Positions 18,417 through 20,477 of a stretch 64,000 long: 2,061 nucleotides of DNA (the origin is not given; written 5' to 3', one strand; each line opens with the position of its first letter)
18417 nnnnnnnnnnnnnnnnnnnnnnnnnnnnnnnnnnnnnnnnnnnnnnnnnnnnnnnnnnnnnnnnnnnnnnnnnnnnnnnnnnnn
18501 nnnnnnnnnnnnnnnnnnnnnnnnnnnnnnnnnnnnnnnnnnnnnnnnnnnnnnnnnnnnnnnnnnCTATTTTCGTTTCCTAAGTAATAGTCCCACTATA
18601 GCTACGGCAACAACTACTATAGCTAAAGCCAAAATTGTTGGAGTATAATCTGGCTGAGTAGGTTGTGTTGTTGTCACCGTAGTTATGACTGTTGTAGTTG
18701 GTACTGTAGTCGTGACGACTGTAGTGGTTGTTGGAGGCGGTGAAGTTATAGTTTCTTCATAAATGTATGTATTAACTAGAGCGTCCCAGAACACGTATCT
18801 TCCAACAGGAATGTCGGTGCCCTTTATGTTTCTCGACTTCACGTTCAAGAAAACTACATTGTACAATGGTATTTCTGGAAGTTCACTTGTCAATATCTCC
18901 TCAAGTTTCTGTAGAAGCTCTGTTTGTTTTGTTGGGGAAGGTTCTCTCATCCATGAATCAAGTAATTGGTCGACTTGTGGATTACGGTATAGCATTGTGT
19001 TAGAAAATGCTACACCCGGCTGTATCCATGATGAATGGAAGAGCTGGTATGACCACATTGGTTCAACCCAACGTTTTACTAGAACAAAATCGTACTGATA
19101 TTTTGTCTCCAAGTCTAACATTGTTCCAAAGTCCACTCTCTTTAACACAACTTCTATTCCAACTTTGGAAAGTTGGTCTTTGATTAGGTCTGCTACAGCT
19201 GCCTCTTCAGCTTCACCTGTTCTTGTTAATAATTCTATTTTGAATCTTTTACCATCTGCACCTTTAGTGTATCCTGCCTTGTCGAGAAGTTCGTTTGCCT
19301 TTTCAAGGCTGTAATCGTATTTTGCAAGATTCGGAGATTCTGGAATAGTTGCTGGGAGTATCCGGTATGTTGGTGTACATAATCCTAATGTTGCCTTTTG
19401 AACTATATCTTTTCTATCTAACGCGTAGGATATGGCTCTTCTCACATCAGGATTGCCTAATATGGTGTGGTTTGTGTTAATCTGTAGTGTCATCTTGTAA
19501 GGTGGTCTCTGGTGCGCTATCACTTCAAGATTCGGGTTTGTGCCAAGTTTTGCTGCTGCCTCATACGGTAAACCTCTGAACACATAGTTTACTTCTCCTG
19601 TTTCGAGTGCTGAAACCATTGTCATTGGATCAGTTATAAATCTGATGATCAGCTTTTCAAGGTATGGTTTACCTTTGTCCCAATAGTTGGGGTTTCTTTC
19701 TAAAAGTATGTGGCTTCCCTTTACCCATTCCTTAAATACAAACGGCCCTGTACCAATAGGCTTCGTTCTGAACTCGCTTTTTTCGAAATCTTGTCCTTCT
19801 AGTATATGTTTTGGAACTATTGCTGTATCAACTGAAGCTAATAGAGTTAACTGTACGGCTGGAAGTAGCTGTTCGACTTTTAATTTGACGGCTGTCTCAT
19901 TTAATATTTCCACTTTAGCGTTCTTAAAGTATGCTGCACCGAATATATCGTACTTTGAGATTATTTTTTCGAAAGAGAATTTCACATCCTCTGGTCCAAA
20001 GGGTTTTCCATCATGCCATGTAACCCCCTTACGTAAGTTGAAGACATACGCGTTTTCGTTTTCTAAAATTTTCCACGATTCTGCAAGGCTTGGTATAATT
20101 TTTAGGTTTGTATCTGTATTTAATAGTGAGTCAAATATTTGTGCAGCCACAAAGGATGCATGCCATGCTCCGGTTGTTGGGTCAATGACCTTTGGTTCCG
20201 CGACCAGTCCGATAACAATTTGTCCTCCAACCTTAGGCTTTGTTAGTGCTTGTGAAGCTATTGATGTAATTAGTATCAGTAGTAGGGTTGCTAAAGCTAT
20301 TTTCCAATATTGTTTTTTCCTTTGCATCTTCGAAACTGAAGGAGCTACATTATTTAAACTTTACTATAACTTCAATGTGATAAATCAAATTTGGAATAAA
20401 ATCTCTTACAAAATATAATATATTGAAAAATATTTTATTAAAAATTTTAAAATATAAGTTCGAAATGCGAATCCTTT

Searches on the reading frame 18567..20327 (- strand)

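Call 75: search_protein_families(library=pfam, proteins=[window:18567-20327:-], max_evalue=0.001)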
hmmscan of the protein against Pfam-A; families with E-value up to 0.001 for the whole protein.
window:18567-20327:- (586 aa): 1 family
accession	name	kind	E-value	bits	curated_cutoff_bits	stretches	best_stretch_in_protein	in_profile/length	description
PF00496.27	SBP_bac_5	-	4.6e-90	302.8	32.4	1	76-430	1-357/368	Bacterial extracellular solute-binding proteins, family 5 Middle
